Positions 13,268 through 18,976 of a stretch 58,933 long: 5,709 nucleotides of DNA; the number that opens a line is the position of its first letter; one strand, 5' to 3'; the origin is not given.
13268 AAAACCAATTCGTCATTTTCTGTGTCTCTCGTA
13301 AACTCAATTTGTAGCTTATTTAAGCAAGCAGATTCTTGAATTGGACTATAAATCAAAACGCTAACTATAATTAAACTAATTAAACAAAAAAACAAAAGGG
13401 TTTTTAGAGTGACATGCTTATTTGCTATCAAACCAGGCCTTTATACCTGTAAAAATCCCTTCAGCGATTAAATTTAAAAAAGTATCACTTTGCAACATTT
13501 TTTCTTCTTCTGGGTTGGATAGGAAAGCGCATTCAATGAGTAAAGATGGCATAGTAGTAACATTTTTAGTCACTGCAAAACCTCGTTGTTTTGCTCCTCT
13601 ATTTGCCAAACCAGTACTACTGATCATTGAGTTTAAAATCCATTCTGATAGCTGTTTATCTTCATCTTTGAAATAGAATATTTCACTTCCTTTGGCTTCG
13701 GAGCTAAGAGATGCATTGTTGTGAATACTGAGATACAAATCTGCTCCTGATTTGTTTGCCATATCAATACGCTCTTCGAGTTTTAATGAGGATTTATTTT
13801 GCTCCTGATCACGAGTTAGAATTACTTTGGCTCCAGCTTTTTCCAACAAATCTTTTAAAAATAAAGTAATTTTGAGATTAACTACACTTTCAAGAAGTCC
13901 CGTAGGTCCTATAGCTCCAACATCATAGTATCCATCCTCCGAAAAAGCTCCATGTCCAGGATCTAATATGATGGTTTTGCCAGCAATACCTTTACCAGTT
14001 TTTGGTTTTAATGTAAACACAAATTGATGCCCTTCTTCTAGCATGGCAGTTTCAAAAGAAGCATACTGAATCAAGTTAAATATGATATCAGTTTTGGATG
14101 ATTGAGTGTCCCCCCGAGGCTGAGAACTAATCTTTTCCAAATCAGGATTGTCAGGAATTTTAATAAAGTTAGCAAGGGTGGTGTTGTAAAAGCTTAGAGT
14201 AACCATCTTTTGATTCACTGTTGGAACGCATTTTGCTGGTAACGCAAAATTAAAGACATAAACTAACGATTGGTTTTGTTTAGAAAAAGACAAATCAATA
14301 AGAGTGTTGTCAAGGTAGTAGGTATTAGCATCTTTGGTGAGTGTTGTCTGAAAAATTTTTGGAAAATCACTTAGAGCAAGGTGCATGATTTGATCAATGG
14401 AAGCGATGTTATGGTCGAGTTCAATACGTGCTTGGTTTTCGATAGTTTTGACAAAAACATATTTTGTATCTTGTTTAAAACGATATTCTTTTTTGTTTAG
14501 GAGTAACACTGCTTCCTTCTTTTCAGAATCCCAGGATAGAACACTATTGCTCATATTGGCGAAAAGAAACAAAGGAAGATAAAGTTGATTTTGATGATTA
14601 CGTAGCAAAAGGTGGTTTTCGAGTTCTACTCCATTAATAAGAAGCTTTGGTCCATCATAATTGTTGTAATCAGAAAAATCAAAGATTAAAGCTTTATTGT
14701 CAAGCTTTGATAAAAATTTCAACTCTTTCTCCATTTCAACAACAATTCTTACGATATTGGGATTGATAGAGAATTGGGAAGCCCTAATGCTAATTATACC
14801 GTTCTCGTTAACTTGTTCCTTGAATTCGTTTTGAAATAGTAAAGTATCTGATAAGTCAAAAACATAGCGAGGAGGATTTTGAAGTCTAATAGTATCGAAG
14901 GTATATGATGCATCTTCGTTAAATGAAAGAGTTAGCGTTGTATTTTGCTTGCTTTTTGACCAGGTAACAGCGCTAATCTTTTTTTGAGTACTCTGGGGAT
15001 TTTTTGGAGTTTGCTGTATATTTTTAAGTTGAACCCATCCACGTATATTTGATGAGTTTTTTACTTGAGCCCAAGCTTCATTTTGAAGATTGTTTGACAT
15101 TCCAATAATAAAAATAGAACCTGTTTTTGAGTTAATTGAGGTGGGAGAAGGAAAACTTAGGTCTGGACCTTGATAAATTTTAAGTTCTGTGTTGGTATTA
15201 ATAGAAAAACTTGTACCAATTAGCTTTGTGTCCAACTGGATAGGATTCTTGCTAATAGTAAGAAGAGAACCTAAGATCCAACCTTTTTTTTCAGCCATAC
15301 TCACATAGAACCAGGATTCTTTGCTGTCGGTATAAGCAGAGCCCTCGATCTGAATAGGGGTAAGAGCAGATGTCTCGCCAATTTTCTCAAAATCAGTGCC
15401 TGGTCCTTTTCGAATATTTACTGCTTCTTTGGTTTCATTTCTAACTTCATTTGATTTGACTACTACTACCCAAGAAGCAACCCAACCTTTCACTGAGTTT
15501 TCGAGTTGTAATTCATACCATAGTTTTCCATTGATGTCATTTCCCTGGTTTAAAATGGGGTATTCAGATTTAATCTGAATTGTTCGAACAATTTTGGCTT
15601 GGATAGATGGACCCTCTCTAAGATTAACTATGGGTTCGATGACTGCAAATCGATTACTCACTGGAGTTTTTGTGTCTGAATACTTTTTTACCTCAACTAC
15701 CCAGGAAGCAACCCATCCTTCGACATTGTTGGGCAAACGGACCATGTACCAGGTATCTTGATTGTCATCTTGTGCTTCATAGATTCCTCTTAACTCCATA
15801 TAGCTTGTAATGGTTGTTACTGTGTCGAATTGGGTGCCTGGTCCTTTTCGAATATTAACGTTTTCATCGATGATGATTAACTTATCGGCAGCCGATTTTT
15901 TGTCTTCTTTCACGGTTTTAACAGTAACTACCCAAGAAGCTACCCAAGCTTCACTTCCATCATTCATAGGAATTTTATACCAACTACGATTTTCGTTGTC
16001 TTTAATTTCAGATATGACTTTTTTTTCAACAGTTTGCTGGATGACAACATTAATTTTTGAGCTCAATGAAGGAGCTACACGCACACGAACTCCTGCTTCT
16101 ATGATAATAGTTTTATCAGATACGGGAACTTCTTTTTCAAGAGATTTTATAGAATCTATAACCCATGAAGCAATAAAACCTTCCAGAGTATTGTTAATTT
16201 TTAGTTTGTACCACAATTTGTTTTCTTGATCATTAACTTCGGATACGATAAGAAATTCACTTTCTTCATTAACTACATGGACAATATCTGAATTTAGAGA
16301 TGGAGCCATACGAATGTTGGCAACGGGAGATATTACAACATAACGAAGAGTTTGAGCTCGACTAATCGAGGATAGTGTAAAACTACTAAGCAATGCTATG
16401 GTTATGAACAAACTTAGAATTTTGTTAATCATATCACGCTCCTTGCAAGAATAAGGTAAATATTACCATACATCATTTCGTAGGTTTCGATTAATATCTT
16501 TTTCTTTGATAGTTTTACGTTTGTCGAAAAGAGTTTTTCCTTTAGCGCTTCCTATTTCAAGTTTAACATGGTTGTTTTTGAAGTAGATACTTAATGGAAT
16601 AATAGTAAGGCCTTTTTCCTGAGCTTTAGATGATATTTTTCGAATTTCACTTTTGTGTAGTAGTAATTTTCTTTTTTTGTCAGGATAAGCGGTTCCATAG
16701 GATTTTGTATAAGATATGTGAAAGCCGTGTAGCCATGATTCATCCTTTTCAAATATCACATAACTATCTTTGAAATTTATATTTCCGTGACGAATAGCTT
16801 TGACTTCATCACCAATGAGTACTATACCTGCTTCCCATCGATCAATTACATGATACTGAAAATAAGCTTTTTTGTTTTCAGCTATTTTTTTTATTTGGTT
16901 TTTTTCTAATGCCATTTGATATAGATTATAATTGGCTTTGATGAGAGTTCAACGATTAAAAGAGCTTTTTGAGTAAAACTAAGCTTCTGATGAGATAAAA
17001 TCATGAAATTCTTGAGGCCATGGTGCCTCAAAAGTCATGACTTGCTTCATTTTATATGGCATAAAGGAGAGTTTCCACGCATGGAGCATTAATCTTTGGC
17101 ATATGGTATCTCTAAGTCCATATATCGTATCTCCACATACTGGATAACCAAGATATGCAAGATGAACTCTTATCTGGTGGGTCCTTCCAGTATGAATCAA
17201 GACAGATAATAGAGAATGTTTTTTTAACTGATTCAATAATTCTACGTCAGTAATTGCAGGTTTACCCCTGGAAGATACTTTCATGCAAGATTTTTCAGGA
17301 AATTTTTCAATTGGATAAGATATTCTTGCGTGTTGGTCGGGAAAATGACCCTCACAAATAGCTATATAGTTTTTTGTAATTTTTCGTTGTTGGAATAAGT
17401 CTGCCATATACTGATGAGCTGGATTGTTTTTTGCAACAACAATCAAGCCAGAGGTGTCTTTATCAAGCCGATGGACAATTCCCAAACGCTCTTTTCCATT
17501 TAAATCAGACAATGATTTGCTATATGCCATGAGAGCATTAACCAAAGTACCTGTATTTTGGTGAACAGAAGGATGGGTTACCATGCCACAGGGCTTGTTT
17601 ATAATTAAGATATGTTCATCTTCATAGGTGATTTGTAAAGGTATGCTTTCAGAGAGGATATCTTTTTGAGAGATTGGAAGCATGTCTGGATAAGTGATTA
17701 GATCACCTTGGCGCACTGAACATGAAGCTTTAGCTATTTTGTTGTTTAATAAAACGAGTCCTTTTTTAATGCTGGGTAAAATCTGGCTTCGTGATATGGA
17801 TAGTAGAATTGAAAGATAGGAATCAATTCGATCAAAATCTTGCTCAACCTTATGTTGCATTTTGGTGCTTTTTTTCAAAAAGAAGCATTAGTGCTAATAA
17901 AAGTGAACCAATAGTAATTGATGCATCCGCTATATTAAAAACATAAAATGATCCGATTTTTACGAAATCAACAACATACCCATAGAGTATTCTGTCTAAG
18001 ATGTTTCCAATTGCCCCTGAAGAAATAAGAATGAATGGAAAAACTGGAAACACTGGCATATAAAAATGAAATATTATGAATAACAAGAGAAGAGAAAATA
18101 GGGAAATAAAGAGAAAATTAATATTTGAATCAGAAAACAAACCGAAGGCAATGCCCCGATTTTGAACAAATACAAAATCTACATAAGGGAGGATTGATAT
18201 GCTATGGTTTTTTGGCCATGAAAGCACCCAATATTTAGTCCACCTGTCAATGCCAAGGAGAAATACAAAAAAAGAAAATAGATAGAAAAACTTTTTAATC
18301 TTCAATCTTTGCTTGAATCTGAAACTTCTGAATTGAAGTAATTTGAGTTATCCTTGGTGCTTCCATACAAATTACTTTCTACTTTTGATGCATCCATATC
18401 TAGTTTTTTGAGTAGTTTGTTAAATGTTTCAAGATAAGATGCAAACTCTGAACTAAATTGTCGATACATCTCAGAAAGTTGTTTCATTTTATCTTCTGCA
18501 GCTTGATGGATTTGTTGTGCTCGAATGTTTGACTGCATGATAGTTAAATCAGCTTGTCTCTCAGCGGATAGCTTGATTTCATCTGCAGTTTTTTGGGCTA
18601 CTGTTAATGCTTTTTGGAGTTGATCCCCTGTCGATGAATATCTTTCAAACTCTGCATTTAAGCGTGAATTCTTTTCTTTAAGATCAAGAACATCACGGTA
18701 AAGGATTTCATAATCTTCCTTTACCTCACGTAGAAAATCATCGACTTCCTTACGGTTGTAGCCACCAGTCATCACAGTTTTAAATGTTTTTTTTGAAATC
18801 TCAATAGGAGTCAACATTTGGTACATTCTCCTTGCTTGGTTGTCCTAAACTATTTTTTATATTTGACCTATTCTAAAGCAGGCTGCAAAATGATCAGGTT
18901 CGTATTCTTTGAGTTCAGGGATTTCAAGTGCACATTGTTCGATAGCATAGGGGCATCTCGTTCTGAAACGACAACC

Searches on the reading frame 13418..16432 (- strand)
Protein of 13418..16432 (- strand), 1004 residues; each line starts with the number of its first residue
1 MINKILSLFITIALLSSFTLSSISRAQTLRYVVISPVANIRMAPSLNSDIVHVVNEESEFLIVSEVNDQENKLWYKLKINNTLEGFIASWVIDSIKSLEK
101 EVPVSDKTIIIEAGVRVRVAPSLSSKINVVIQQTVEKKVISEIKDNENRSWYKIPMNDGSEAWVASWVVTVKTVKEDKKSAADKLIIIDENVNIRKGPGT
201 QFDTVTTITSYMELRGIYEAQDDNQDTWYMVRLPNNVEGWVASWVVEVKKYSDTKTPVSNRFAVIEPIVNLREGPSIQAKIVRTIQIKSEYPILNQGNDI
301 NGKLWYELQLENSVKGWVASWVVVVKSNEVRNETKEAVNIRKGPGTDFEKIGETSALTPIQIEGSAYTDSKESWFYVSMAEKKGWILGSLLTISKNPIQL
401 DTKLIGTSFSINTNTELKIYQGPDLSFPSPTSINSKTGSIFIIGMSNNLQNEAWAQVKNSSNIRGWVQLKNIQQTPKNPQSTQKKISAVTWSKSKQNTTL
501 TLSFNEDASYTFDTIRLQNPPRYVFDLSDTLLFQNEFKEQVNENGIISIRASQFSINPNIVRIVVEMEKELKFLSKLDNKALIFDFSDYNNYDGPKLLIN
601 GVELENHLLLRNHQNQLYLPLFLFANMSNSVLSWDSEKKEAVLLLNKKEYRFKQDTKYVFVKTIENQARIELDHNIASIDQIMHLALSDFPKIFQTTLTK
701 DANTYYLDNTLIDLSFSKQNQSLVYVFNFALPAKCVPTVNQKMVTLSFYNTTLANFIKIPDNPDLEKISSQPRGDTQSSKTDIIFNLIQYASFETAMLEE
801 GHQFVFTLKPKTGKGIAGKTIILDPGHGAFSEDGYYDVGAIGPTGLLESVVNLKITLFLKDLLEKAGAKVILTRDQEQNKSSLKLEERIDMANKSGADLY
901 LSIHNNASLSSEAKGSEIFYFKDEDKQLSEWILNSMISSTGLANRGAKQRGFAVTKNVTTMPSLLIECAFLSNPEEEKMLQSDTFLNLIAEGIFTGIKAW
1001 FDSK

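Call 32: search_protein_families(library=pfam, proteins=[window:13418-16432:-], max_evalue=0.00001)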
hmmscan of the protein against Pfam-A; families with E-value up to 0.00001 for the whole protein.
window:13418-16432:- (1004 aa): 4 families
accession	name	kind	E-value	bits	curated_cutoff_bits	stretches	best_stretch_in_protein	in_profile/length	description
PF01520.23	Amidase_3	-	6.4e-46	157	27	1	821-998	1-173/174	N-acetylmuramoyl-L-alanine amidase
PF08239.17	SH3_3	-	1.6e-41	140.7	27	3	191-246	2-53/54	Bacterial SH3 domain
PF11741.13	AMIN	-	3.2e-10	40.4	20.5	1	494-585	7-100/101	AMIN domain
PF06347.19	SH3_4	-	3e-06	27.4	24.1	0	115-166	5-51/56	Bacterial SH3 domain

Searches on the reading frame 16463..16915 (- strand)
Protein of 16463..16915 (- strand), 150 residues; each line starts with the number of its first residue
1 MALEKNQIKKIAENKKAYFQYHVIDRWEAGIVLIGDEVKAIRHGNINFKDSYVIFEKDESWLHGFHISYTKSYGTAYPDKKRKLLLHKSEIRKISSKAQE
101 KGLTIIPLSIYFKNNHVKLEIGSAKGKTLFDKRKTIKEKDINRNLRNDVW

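Call 32: search_protein_families(library=pfam, proteins=[window:16463-16915:-], max_evalue=0.00001)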
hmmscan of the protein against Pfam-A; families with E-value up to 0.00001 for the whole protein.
window:16463-16915:- (150 aa): 1 family
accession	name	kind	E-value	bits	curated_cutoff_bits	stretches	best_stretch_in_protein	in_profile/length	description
PF01668.23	SmpB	-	4.3e-51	173.1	27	1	11-147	1-139/143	SmpB protein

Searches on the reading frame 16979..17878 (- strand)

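Call 32: search_protein_families(library=pfam, proteins=[window:16979-17878:-], max_evalue=0.00001)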
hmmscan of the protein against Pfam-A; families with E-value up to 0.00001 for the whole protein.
window:16979-17878:- (299 aa): 1 family
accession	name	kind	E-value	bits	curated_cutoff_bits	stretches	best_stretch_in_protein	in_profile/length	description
PF00849.27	PseudoU_synth_2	-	1.3e-35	123.3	26.8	1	89-241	1-151/152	RNA pseudouridylate synthase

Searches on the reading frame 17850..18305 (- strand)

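Call 32: search_protein_families(library=pfam, proteins=[window:17850-18305:-], max_evalue=0.00001)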
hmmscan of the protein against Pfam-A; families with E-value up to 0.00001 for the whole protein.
window:17850-18305:- (151 aa): 1 family
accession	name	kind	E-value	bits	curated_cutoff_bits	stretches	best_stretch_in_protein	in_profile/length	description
PF01252.23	Peptidase_A8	-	2.8e-29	102.6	25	1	13-143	2-142/142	Signal peptidase (SPase) II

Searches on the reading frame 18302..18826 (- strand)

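Call 32: search_protein_families(library=pfam, proteins=[window:18302-18826:-], max_evalue=0.00001)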
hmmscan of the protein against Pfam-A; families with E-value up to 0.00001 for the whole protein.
window:18302-18826:- (174 aa): 2 families
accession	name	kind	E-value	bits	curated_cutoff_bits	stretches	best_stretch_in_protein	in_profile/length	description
PF05103.18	DivIVA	-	6.1e-32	110.8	28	1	5-134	1-129/131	DivIVA protein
PF11887.13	Mce4_CUP1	-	6.8e-06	26.3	32.6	1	48-170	79-202/222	Cholesterol uptake porter CUP1 of Mce4, putative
